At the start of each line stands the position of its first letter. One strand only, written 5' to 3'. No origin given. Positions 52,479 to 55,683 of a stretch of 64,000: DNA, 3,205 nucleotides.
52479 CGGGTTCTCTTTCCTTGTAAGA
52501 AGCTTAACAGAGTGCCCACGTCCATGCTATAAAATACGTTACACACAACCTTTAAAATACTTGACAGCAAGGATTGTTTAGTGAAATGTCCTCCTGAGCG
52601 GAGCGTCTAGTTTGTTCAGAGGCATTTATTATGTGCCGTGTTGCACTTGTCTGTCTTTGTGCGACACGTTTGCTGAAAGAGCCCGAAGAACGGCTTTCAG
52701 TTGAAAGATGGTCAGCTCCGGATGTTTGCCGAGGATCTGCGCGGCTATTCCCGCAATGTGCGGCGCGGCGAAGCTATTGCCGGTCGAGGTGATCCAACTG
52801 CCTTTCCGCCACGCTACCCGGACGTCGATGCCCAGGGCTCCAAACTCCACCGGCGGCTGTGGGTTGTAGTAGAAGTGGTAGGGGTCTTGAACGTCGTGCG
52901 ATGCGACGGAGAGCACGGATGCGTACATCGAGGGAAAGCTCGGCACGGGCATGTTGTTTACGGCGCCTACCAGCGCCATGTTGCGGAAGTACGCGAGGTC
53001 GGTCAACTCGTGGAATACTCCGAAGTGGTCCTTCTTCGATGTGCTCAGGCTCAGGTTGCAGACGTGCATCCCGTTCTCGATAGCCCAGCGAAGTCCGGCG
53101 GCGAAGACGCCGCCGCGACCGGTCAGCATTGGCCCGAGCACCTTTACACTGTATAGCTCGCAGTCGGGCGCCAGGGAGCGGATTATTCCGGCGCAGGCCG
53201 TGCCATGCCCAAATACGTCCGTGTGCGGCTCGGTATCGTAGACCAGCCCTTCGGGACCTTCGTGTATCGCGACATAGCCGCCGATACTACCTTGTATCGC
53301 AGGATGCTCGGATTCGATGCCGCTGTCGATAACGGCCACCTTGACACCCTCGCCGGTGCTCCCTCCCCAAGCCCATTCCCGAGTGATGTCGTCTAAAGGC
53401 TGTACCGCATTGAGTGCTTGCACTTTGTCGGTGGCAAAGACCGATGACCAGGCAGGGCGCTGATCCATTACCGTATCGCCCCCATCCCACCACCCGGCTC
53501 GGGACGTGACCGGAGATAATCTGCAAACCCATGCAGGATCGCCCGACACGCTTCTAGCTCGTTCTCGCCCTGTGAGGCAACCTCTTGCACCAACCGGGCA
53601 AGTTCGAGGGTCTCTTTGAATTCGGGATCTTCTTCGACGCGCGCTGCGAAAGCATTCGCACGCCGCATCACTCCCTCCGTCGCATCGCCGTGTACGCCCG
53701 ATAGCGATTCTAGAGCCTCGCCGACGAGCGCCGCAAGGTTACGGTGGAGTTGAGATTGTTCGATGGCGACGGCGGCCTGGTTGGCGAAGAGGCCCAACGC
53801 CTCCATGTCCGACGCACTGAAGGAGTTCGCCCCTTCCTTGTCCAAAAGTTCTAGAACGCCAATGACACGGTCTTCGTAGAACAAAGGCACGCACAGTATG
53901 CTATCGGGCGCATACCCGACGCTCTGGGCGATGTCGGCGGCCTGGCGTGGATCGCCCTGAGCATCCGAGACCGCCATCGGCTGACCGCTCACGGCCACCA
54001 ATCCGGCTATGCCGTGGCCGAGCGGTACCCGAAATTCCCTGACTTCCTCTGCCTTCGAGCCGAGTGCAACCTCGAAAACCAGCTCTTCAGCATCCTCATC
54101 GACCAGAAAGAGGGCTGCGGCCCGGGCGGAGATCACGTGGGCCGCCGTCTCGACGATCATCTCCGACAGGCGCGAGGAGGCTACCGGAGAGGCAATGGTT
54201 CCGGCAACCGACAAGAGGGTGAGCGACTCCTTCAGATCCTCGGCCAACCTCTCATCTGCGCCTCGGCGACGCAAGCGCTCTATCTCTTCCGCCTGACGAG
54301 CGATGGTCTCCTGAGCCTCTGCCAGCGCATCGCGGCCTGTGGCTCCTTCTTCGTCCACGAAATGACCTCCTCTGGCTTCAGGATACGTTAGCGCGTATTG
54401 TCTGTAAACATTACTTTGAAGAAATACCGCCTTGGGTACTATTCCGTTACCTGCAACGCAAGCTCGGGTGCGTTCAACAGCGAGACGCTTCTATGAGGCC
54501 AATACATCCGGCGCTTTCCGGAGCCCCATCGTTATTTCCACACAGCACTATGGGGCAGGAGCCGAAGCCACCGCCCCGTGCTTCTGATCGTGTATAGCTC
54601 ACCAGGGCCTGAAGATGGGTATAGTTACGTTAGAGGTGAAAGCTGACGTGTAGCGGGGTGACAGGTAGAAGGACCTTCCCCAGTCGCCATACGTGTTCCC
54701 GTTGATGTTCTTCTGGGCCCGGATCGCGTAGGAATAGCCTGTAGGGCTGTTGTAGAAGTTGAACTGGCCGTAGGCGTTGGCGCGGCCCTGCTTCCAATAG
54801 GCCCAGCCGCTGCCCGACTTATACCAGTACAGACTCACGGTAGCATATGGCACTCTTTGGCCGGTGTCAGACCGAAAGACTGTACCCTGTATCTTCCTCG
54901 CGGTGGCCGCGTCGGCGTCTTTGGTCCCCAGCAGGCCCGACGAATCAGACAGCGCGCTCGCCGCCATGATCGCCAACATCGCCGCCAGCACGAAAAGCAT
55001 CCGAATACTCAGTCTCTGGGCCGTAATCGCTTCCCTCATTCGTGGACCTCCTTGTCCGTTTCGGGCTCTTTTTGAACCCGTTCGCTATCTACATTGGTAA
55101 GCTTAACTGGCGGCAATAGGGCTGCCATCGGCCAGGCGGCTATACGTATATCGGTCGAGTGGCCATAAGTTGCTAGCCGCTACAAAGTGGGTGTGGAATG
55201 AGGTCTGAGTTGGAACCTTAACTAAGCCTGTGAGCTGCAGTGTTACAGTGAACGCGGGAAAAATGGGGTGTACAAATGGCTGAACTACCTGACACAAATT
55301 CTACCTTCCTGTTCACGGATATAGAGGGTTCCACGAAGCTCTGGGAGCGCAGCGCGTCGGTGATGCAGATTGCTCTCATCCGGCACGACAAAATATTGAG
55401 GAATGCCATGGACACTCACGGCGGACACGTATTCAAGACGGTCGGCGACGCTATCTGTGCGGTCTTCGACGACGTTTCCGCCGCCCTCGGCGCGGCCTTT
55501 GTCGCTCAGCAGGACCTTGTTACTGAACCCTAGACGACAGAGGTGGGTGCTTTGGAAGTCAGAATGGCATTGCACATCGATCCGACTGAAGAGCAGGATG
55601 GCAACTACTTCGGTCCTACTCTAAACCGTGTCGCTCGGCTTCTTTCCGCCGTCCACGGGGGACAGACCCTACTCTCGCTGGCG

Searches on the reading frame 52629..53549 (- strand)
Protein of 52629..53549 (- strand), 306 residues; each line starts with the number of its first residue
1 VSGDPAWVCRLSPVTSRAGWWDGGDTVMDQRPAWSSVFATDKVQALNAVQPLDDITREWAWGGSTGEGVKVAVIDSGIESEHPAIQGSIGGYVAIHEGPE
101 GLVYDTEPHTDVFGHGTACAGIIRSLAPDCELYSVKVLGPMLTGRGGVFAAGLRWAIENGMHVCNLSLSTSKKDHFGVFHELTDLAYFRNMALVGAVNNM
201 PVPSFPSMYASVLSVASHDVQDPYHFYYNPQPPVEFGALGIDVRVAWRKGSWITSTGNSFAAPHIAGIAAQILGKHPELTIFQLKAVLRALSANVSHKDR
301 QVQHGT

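Call 4: search_protein_families(library=pfam, proteins=[window:52629-53549:-], max_evalue=0.01)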
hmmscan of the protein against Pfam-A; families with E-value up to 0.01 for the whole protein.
window:52629-53549:- (306 aa): 1 family
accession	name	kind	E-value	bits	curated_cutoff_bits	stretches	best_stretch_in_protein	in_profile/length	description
PF00082.27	Peptidase_S8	-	8.6e-26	91.3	21.8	1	66-290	1-271/288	Subtilase family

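Call 5: search_protein_families(library=ncbifam, proteins=[window:52629-53549:-], max_evalue=0.01)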
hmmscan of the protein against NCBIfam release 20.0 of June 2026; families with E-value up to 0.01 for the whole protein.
window:52629-53549:- (306 aa): 6 families
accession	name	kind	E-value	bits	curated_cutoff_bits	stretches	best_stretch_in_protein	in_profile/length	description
TIGR03921.1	T7SS_mycosin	equivalog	3.5e-29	102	278.75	1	59-293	5-264/353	type VII secretion-associated serine protease mycosin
NF049966.1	QH_SP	equivalog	4.4e-27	94.8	165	1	70-293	1-212/219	subtilisin-like serine protease QhpE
NF042956.1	IteS_antiphage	equivalog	0.00018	19.9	900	0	32-124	219-302/747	S8 family anti-phage peptidase IteS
NF033595.1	denti_PrtP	equivalog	0.00079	18.1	300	0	201-296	379-482/606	dentilisin complex serine proteinase subunit PrtP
TIGR03895.1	protease_PatA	subfamily_domain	0.0013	17.6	421.05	1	150-274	47-178/606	PatA/PatG family cyanobactin maturation protease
NF051851.1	AtpSerPepEprS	equivalog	0.0026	15.9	1700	0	62-86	62-86/988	autotransporter serine peptidase EprS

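Call 65: search_protein_families(library=padloc, proteins=[window:52629-53468:-], max_evalue=0.001)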
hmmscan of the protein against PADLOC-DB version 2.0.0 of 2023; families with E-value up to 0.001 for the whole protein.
window:52629-53468:- (279 aa): 3 families
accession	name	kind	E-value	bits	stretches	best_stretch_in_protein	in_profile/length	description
PDLC03014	subtilase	-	9.8e-20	69.4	1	20-272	153-380/391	-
PDLC02198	IetS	-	4.7e-07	26.2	0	41-95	253-300/795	-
PDLC02197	IetS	-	4.8e-06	23.1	0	208-250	475-515/749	-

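Call 66: search_solved_structures(query=window:52629-53468:-, max_evalue=0.00001)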
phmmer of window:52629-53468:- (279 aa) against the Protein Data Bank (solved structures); distinct sequences matched with E-value up to 0.00001: 117 (the best 60 are shown).
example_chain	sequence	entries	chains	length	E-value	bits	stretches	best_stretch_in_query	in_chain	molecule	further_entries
3f49_S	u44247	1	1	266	5.7e-27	98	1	36-262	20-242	Subtilisin BPN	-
1gns_A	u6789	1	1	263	6.2e-27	97.9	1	36-262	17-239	SUBTILISIN BPN'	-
1dui_A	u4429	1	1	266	8.3e-27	97.5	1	36-263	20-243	PROTEIN (SUBTILISIN BPN')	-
1gnv_A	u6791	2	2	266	8.8e-27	97.4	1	36-262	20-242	SUBTILISIN BPN'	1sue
3bgo_S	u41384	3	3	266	1.6e-26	96.6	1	36-262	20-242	Subtilisin BPN'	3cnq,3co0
1sua_A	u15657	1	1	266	2.5e-26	95.9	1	36-262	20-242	SUBTILISIN BPN'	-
9zio_S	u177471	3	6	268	2.7e-26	95.8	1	36-262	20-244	SUBTILISIN BPN'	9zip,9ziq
6ube_S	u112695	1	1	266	3.4e-26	95.5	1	36-262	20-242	SUBTILISIN BPN'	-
6u9l_S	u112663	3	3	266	8.1e-26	94.2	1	36-262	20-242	SUBTILISIN BPN'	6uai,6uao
1spb_S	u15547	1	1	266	1.3e-25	93.6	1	36-262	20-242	SUBTILISIN BPN'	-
7am8_A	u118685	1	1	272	1e-24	90.6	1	36-262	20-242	Subtilisin BPN'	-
5ox2_A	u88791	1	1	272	1.2e-24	90.4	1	36-262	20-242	Subtilisin BPN'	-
7am4_A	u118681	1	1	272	1.5e-24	90.1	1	36-262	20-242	Subtilisin BPN'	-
7am3_A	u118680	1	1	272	1.5e-24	90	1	36-262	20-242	Subtilisin BPN'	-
7am5_A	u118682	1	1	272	1.9e-24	89.8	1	36-262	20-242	Subtilisin BPN'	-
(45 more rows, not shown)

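Call 69: find_related_loci(query=A6, collection=metagenome_contigs, flank=10000)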
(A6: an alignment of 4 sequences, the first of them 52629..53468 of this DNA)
Query A6 (279 aa) in metagenome_contigs; peptide patterns used: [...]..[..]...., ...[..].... (x = any residue, [..] = any of these).
275 stretches matched a pattern; 190 encode a relative of the query (tblastn E <= 1e-3); the best 80 are kept; 80 distinct loci.
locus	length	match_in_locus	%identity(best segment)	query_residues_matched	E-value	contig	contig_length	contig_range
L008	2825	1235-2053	75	4-276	4e-151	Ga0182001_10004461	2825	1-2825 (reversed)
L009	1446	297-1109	72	4-275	3e-150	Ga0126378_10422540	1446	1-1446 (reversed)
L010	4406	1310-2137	70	1-277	2e-138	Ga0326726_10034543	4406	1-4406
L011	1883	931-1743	72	4-275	8e-146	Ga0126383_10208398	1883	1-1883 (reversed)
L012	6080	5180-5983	72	1-268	1e-135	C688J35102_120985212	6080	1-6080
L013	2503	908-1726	70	4-277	3e-142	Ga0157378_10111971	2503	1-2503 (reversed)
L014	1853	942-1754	71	1-271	4e-143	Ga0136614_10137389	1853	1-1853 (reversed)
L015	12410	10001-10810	70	1-271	2e-132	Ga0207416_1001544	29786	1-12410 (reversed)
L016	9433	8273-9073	72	4-271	2e-132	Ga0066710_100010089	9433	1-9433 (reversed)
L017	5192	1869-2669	72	4-271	1e-132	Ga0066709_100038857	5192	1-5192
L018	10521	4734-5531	72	4-270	4e-132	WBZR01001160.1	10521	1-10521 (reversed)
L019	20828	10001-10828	68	1-276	4e-131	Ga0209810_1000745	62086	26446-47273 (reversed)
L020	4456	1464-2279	70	2-272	1e-132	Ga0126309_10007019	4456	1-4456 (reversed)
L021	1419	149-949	70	4-270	1e-141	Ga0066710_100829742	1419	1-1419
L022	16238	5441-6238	68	2-267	1e-129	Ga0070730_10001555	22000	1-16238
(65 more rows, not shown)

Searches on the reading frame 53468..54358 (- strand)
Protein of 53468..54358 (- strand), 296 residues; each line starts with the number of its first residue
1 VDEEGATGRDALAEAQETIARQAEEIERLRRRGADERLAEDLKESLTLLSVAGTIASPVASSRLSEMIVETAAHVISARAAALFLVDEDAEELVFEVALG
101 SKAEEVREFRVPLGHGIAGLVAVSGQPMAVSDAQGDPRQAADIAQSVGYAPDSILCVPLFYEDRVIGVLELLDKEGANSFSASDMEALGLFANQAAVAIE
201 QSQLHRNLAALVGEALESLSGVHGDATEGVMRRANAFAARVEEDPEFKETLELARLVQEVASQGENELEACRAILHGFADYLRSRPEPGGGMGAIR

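Call 4: search_protein_families(library=pfam, proteins=[window:53468-54358:-], max_evalue=0.01)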
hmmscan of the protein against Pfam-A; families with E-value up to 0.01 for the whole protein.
window:53468-54358:- (296 aa): 3 families
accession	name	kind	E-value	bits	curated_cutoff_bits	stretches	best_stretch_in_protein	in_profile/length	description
PF01590.32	GAF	-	3.9e-20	73.2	22.4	1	64-199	5-133/133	GAF domain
PF13185.12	GAF_2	-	1e-19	71.6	28.6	1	64-200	7-136/136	GAF domain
PF13492.12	GAF_3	-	2.1e-11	44.8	27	1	64-201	5-129/129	GAF domain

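Call 5: search_protein_families(library=ncbifam, proteins=[window:53468-54358:-], max_evalue=0.01)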
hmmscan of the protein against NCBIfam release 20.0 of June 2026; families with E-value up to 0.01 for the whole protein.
window:53468-54358:- (296 aa): 8 families
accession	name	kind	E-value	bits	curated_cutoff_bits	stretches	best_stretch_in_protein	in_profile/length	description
NF008283.0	PRK11061.1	equivalog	8e-10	37.6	583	1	65-226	22-181/748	phosphoenolpyruvate--protein phosphotransferase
TIGR01817.1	nifA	equivalog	2.8e-07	29.7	528.85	1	47-257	6-215/534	nif-specific transcriptional activator NifA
NF047786.1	his_kin_MadS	equivalog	2.5e-06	26.9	500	1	124-235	100-210/434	MadS family sensor histidine kinase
NF038230.1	Regu_Geo_Pelo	equivalog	7.8e-05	20.7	1200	1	67-205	25-164/935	GPMC system transcriptional regulator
NF038250.1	nitrate_NreA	equivalog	0.00032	20.4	175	1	98-174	41-119/142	nitrate respiration regulation accessory nitrate sensor NreA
NF053781.1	cdiGMPphdstlr2612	equivalog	0.0015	16.2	1600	1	142-208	370-437/1268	Tlr1612 family c-di-GMP phosphodiesterase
TIGR02916.1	PEP_his_kin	equivalog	0.0028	16.3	300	1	59-209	318-467/679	XrtA/PEP-CTERM system histidine kinase PrsK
NF041606.1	dguan_cyc_DgcA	equivalog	0.005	15.8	370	1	47-205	16-175/340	diguanylate cyclase DgcA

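Call 65: search_protein_families(library=padloc, proteins=[window:53468-54358:-], max_evalue=0.001)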
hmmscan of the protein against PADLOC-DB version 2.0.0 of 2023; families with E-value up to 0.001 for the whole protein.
window:53468-54358:- (296 aa): 0 families

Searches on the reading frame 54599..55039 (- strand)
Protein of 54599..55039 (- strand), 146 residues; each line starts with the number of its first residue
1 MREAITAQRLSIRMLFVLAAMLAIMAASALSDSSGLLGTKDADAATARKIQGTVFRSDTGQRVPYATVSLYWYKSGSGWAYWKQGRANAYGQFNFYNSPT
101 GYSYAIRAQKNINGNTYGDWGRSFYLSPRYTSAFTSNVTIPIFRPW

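Call 4: search_protein_families(library=pfam, proteins=[window:54599-55039:-], max_evalue=0.01)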
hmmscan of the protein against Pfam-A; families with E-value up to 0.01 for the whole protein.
window:54599-55039:- (146 aa): 1 family
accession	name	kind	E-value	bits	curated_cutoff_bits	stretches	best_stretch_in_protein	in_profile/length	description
PF13620.12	CarboxypepD_reg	-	0.0003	21.5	32.3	1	50-109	2-55/82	Carboxypeptidase regulatory-like domain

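Call 5: search_protein_families(library=ncbifam, proteins=[window:54599-55039:-], max_evalue=0.01)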
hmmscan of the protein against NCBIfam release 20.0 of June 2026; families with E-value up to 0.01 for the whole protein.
window:54599-55039:- (146 aa): 0 families

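Call 65: search_protein_families(library=padloc, proteins=[window:54599-55039:-], max_evalue=0.001)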
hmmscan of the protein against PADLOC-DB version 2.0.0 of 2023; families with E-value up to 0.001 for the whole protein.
window:54599-55039:- (146 aa): 0 families

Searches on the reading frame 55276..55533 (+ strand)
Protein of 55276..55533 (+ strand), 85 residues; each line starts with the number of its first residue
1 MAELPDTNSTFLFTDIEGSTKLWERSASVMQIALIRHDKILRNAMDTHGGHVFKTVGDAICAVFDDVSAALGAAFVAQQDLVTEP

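Call 17: search_protein_families(library=pfam, proteins=[window:55276-55533:+], max_evalue=0.001)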
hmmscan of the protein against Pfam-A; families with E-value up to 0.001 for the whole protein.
window:55276-55533:+ (85 aa): 1 family
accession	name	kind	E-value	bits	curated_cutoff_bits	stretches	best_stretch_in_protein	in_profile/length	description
PF00211.25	Guanylate_cyc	-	1.1e-06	28.8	21.9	1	8-65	8-66/183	Adenylate and Guanylate cyclase catalytic domain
